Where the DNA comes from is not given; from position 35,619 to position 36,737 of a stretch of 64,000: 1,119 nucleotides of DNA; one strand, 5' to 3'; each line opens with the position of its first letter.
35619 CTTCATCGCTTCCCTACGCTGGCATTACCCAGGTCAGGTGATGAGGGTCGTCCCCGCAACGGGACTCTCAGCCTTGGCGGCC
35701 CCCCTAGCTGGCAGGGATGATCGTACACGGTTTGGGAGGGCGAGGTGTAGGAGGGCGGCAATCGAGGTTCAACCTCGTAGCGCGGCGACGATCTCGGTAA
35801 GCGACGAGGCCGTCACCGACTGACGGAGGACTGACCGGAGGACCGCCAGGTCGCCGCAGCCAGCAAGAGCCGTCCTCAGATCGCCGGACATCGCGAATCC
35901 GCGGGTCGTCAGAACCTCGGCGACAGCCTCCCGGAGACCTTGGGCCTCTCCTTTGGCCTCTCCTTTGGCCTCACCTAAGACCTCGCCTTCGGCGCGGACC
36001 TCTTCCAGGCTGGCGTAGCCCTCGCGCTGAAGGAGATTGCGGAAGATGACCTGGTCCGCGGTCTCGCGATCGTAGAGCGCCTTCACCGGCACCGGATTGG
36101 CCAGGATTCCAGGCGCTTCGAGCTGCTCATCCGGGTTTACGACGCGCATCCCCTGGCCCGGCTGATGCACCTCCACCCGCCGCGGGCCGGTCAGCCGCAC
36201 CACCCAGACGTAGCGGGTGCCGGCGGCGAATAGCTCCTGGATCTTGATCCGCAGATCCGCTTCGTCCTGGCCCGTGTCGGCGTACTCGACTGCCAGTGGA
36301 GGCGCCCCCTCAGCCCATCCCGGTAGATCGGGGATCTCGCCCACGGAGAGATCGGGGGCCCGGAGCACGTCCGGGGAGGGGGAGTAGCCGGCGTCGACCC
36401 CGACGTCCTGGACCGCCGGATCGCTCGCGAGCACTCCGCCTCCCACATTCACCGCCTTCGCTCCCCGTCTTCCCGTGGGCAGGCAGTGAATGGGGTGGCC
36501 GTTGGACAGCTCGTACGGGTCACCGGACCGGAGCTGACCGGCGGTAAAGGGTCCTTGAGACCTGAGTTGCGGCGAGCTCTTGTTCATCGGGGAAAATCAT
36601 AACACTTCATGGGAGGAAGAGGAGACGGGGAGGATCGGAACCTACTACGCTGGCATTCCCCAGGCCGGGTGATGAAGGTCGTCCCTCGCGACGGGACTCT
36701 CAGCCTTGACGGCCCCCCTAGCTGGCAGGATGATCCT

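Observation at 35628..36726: Duplicated TPP riboswitch with a Uma2-type nuclease gene sandwiched between the copies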

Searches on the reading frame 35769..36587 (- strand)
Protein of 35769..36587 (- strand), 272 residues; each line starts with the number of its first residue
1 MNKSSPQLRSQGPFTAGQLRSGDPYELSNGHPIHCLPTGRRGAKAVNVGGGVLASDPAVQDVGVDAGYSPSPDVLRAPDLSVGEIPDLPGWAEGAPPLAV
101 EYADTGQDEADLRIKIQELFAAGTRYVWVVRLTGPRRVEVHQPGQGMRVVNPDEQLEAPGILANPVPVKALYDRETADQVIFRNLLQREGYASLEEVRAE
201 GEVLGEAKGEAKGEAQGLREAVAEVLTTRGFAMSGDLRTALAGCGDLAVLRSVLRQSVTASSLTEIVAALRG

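Call 8: search_protein_families(library=pfam, proteins=[window:35769-36587:-], max_evalue=0.001)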
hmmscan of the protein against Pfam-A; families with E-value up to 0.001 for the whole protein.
window:35769-36587:- (272 aa): 1 family
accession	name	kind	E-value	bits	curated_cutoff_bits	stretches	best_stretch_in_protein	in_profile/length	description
PF05685.18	Uma2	-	2e-08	34.4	27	1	61-158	55-160/172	Putative restriction endonuclease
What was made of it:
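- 35756..36611 (-): Uma2 cassette. ORF 35769-36587 (272 aa). 5' flank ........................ with TGnTATGAT at 36596-36604. 3' tail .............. Pfam Uma2 34.4 bits (call 8).
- Checked: Copy B ends 57 nt before the ATG (36587) of a 272-aa ORF that passes the Pfam Uma2 gathering score (34.4 against 27; call 8).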

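Call 10: find_encoding_contigs(protein=window:35769-36587:-, flank=10000, max_places=10)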
Protein window:35769-36587:- (272 aa): no gene with exactly this product is on record in the collection.

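Call 12: search_protein_families(library=padloc, proteins=[window:35769-36587:-], max_evalue=0.01)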
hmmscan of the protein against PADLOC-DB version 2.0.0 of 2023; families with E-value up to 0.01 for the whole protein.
window:35769-36587:- (272 aa): 0 families

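Call 13: find_homologous_proteins(query=window:35769-36587:-, max_evalue=0.00001)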
Query window:35769-36587:- (272 aa): 1992 proteins with E <= 0.00001 among 8000 candidates; the best 120 are listed.
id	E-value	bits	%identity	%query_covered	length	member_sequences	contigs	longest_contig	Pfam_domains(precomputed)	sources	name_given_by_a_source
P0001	3.2e-173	592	100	100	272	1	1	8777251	PF05685.19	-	-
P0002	1.7e-148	511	88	100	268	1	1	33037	PF05685.19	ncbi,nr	ncbi:MAG TPA: Uma2 family endonuclease [Thermoanaerobaculia bacterium]|nr:Uma2 family endonuclease [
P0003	2.7e-147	507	86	100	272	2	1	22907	PF05685.19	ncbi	ncbi:MAG: Uma2 family endonuclease [Thermoanaerobaculia bacterium]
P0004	7.1e-147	506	87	100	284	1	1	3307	PF05685.19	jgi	-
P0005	1.1e-143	496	85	100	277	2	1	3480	PF05685.19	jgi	jgi:Uma2 family endonuclease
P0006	7.1e-140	483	83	100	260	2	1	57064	PF05685.19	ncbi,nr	ncbi:MAG TPA: Uma2 family endonuclease [Thermoanaerobaculia bacterium]|nr:Uma2 family endonuclease [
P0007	8.9e-139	479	83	100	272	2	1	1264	PF05685.19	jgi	-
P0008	4.3e-136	471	84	100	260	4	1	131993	PF05685.19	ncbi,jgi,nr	ncbi:MAG: hypothetical protein QOF89_2229 [Acidobacteriota bacterium]|jgi:Uma2 family endonuclease|n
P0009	8.5e-136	470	80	100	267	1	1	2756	PF05685.19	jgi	jgi:Uma2 family endonuclease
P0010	1.1e-135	469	83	100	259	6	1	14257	PF05685.19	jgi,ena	-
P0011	1.2e-135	469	81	100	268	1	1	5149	PF05685.19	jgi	jgi:Uma2 family endonuclease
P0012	8.5e-135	466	81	100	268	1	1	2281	PF05685.19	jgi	jgi:Uma2 family endonuclease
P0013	7.5e-132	457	81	100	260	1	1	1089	PF05685.19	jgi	jgi:Uma2 family endonuclease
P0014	1.9e-130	452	81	99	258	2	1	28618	PF05685.19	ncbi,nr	ncbi:MAG TPA: Uma2 family endonuclease [Thermoanaerobaculia bacterium]|nr:Uma2 family endonuclease [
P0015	2.1e-130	452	78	100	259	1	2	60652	PF05685.19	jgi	jgi:Uma2 family endonuclease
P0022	1.8e-126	439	75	100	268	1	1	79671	PF05685.19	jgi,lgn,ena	-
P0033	1.1e-121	423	73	93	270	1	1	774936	PF05685.19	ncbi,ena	-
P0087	1.6e-115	403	70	100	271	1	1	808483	PF05685.19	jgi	jgi:Uma2 family endonuclease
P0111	1.5e-113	397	85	83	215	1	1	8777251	PF05685.19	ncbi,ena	-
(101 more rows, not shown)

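Call 15: find_encoding_contigs(protein=P0111, flank=6000, max_places=4)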
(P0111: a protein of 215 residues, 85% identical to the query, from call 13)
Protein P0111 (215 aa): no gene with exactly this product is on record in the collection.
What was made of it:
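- Tried and rejected: Exact-sequence look-ups of the window's Uma2 protein and of its same-genome paralogue P0111 found no record (calls 10, 15).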

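Call 16: find_encoding_contigs(protein=P0002, flank=6000, max_places=4)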
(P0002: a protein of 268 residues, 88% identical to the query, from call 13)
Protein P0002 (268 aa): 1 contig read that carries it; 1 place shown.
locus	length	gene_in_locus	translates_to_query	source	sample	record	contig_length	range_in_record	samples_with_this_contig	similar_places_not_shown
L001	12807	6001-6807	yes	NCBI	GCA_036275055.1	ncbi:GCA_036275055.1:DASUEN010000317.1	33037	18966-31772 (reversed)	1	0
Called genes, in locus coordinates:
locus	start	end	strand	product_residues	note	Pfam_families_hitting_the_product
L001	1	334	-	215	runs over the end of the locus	PF00072:Response_reg, PF08281:Sigma70_r4_2 (weak), PF00196:GerE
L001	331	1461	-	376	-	PF07730:HisKA_3, PF02518:HATPase_c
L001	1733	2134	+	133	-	PF00023:Ank (faint), PF12796:Ank_2 (faint), PF13637:Ank_4 (faint)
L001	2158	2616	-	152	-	PF13527:Acetyltransf_9 (weak), PF00583:Acetyltransf_1, PF13673:Acetyltransf_10, PF13508:Acetyltransf_7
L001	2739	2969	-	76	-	-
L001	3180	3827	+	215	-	PF03473:MOSC, PF03475:YiiM_3-alpha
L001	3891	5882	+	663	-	PF13088:BNR_2 (faint), PF02012:BNR (faint)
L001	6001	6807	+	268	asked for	PF05685:Uma2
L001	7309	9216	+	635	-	PF13667:ThiC-associated, PF01964:ThiC_Rad_SAM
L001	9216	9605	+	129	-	-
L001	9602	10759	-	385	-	PF00266:Aminotran_5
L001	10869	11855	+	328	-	PF01073:3Beta_HSD, PF01370:Epimerase, PF02719:Polysacc_synt_2, PF04321:RmlD_sub_bind (weak), PF05368:NmrA, PF16363:GDP_Man_Dehyd, PF07993:NAD_binding_4, PF13460:NAD_binding_10, +2 more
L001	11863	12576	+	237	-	PF00483:NTP_transferase, PF12804:NTP_transf_3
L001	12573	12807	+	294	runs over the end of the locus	PF01370:Epimerase, PF04321:RmlD_sub_bind (weak), PF16363:GDP_Man_Dehyd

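Call 17: find_encoding_contigs(protein=P0003, flank=6000, max_places=4)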
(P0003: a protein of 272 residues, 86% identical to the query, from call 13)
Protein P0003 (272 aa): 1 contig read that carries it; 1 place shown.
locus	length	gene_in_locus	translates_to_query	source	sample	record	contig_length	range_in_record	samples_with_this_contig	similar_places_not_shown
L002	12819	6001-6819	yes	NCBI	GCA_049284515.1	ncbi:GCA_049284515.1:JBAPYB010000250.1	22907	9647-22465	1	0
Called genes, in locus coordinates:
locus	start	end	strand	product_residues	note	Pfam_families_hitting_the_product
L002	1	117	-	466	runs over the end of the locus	PF01364:Peptidase_C25 (faint)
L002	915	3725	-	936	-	PF00515:TPR_1 (faint), PF07719:TPR_2 (faint), PF13374:TPR_10 (faint), PF13176:TPR_7 (faint), PF13181:TPR_8 (faint), PF13424:TPR_12, PF12770:CHAT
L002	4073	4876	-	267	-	PF13490:zf-HC2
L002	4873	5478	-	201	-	PF07638:Sigma70_ECF, PF04542:Sigma70_r2, PF08281:Sigma70_r4_2, PF04545:Sigma70_r4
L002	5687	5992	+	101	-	-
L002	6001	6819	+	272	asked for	PF05685:Uma2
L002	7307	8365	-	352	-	PF00962:A_deaminase, PF19326:AMP_deaminase (weak)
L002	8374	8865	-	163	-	PF01467:CTP_transf_like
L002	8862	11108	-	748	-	PF07494:Reg_prop (faint)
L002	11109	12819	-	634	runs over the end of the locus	PF05580:Peptidase_S55 (weak)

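Call 24: find_encoding_contigs(protein=P0006, flank=5000, max_places=3)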
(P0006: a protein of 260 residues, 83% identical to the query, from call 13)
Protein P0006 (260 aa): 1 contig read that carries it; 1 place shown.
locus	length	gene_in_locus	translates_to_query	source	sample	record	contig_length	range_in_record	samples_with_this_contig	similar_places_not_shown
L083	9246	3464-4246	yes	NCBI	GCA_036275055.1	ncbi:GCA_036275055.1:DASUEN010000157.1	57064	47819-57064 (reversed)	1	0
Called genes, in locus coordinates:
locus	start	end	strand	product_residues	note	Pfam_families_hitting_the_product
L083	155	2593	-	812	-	PF00488:MutS_V, PF01713:Smr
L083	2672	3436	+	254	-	PF00215:OMPdecase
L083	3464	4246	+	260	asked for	PF05685:Uma2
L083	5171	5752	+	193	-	PF01510:Amidase_2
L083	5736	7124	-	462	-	PF00860:Xan_ur_permease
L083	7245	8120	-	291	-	-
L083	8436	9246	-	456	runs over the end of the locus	PF01979:Amidohydro_1, PF07969:Amidohydro_3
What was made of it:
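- Closest known: Uma2 family putative PD-. Same: The family is multi-copy within genomes: two copies in MAG GCA_036275055.1, and a second copy (P0111) on the window's own 8.78-Mb contig (calls 13, 16, 24).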

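Call 25: find_encoding_contigs(protein=P0008, flank=5000, max_places=3)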
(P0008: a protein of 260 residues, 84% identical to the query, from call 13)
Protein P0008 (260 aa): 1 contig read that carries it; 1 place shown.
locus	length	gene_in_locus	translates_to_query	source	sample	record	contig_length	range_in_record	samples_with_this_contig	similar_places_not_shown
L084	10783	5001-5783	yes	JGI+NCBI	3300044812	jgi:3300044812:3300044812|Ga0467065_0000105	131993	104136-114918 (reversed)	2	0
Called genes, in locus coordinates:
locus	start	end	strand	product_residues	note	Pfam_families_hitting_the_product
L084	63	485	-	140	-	-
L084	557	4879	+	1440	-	PF13374:TPR_10 (faint), PF13676:TIR_2, PF12770:CHAT, PF01364:Peptidase_C25 (weak), PF00515:TPR_1 (faint), PF13424:TPR_12, PF24885:TPR_NPHP3 (weak), PF13424:TPR_12, +3 more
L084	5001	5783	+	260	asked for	PF05685:Uma2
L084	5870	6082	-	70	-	PF01402:RHH_1 (weak)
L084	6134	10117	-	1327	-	PF00873:ACR_tran, PF00005:ABC_tran, PF13304:AAA_21 (weak)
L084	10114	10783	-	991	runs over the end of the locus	PF00873:ACR_tran, PF02355:SecD_SecF_C (weak), PF03176:MMPL (weak)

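Call 26: find_encoding_contigs(protein=P0004, flank=5000, max_places=3)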
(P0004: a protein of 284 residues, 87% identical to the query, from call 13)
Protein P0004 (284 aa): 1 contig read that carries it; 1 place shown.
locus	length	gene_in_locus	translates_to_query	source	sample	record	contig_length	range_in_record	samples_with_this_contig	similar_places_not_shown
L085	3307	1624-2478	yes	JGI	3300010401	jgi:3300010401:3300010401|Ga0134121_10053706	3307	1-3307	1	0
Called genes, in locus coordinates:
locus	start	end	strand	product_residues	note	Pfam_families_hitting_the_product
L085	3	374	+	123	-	?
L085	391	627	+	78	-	-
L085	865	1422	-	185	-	-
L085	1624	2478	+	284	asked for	PF05685:Uma2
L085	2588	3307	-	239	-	?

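Call 27: find_encoding_contigs(protein=P0005, flank=5000, max_places=3)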
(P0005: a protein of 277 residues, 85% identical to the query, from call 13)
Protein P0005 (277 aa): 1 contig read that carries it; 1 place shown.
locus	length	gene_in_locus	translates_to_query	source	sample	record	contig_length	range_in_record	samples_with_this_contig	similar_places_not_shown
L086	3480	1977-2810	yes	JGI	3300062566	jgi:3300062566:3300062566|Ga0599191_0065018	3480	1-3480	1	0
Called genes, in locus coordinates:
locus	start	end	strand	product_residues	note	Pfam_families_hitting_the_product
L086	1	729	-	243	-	?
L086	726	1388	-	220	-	PF07638:Sigma70_ECF, PF04542:Sigma70_r2, PF08281:Sigma70_r4_2, PF04545:Sigma70_r4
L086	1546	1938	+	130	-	-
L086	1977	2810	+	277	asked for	PF05685:Uma2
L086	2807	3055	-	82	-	-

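Call 38: search_protein_families(library=pfam, proteins=[window:35769-36587:-], max_evalue=10)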
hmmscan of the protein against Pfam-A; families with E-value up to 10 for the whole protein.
window:35769-36587:- (272 aa): 1 family
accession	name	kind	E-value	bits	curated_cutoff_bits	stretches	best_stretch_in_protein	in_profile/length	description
PF05685.18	Uma2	-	2e-08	34.4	27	1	61-158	55-160/172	Putative restriction endonuclease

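Call 48: find_encoding_contigs(protein=P0022, flank=1500, max_places=2)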
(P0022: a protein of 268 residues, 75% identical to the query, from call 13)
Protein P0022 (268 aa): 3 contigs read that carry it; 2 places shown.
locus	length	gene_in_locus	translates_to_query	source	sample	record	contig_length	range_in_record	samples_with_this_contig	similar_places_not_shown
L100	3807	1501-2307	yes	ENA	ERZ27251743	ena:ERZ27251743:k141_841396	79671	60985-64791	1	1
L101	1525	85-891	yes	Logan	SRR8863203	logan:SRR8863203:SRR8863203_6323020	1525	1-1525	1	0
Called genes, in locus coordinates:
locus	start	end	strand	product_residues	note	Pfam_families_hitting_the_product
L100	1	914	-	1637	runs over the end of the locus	PF02786:CPSase_L_D2, PF02785:Biotin_carb_C, PF00364:Biotin_lipoyl, PF08326:ACC_central, PF01039:Carboxyl_trans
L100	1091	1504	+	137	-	-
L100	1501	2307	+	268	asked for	PF05685:Uma2 (weak)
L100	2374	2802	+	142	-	-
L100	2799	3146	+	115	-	PF01035:DNA_binding_1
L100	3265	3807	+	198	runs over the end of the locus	-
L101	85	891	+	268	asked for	PF05685:Uma2 (weak)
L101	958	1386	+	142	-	-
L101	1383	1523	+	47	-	?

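Call 49: find_encoding_contigs(protein=P0033, flank=1500, max_places=2)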
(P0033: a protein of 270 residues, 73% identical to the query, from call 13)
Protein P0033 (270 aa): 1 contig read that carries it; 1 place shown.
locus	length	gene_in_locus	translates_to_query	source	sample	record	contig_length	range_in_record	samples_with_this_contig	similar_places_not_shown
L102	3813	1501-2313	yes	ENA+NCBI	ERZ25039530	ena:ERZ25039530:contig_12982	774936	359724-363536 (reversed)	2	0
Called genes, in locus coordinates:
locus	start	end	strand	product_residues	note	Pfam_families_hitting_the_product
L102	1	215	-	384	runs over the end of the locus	PF03054:tRNA_Me_trans, PF20259:tRNA_Me_trans_M, PF20258:tRNA_Me_trans_C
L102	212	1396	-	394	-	PF00266:Aminotran_5, PF01212:Beta_elim_lyase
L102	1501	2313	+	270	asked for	PF05685:Uma2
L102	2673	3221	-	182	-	-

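Call 50: find_encoding_contigs(protein=P0087, flank=1500, max_places=2)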
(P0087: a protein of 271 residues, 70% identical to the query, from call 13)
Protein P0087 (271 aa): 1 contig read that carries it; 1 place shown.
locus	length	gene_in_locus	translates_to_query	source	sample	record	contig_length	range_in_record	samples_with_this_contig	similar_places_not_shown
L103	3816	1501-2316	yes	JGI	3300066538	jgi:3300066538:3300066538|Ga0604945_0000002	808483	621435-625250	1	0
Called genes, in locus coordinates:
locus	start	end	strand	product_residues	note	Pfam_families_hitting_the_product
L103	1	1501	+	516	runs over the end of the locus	PF00083:Sugar_tr, PF07690:MFS_1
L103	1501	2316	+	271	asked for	PF05685:Uma2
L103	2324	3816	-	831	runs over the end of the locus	PF04738:Lant_dehydr_N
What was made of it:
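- The Uma2 family is multi-copy and found in many unrelated intergenic sites (calls 13, 16, 17, 24-27, 48-50).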

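Call 58: search_solved_structures(query=window:35769-36587:-, max_evalue=1, show_alignments=1)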
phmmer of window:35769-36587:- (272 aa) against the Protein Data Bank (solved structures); distinct sequences matched with E-value up to 1: 5.
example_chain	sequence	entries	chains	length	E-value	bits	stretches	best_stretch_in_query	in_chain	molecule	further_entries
4p99_A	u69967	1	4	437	0.088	15.5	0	10-62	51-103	MpAFP_RII tetra-tandemer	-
9t8b_A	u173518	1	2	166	0.17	14.6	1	194-256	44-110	de novo CO2 reductase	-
6lf6_A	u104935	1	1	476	0.21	14.2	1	82-134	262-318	UDP-glycosyltransferase 708A6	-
8cgq_A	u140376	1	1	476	0.22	14.2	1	82-134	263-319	UDP-glycosyltransferase 708A6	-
9t8a_A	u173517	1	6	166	0.53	12.9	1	194-256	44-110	A4 CO2 reductase protein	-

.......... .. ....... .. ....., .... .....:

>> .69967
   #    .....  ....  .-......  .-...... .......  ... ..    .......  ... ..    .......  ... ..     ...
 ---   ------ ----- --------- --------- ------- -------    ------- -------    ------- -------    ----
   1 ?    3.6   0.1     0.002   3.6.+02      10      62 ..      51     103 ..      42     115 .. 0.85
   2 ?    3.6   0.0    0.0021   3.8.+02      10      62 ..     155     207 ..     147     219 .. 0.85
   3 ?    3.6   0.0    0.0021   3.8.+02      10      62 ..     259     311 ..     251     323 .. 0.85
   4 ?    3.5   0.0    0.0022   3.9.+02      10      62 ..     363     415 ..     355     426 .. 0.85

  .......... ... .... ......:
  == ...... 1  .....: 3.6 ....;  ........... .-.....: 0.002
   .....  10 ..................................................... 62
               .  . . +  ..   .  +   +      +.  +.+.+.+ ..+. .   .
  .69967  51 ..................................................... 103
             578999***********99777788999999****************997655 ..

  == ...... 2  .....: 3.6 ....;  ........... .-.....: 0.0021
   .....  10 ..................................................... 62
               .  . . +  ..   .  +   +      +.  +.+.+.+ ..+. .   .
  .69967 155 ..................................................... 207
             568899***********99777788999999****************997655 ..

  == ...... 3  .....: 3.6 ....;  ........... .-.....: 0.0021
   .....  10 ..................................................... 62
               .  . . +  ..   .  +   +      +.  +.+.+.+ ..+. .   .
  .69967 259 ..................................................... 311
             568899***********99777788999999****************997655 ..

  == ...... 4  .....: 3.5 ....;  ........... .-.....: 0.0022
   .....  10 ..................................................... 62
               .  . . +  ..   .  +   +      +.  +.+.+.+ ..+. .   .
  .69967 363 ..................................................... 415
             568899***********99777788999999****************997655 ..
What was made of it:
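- Closest known: Uma2 family putative PD-. Different: No solved structure is detectable by sequence (call 58).
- Tried and rejected: No PDB relative was found by sequence (call 58).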

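Call 59: search_protein_families(library=ncbifam, proteins=[window:35769-36587:-], max_evalue=0.01)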
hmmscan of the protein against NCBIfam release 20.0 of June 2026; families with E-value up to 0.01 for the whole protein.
window:35769-36587:- (272 aa): 0 families
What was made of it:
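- Tried and rejected: NCBIfam and PADLOC gave no hit for Uma2 (calls 12, 59).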
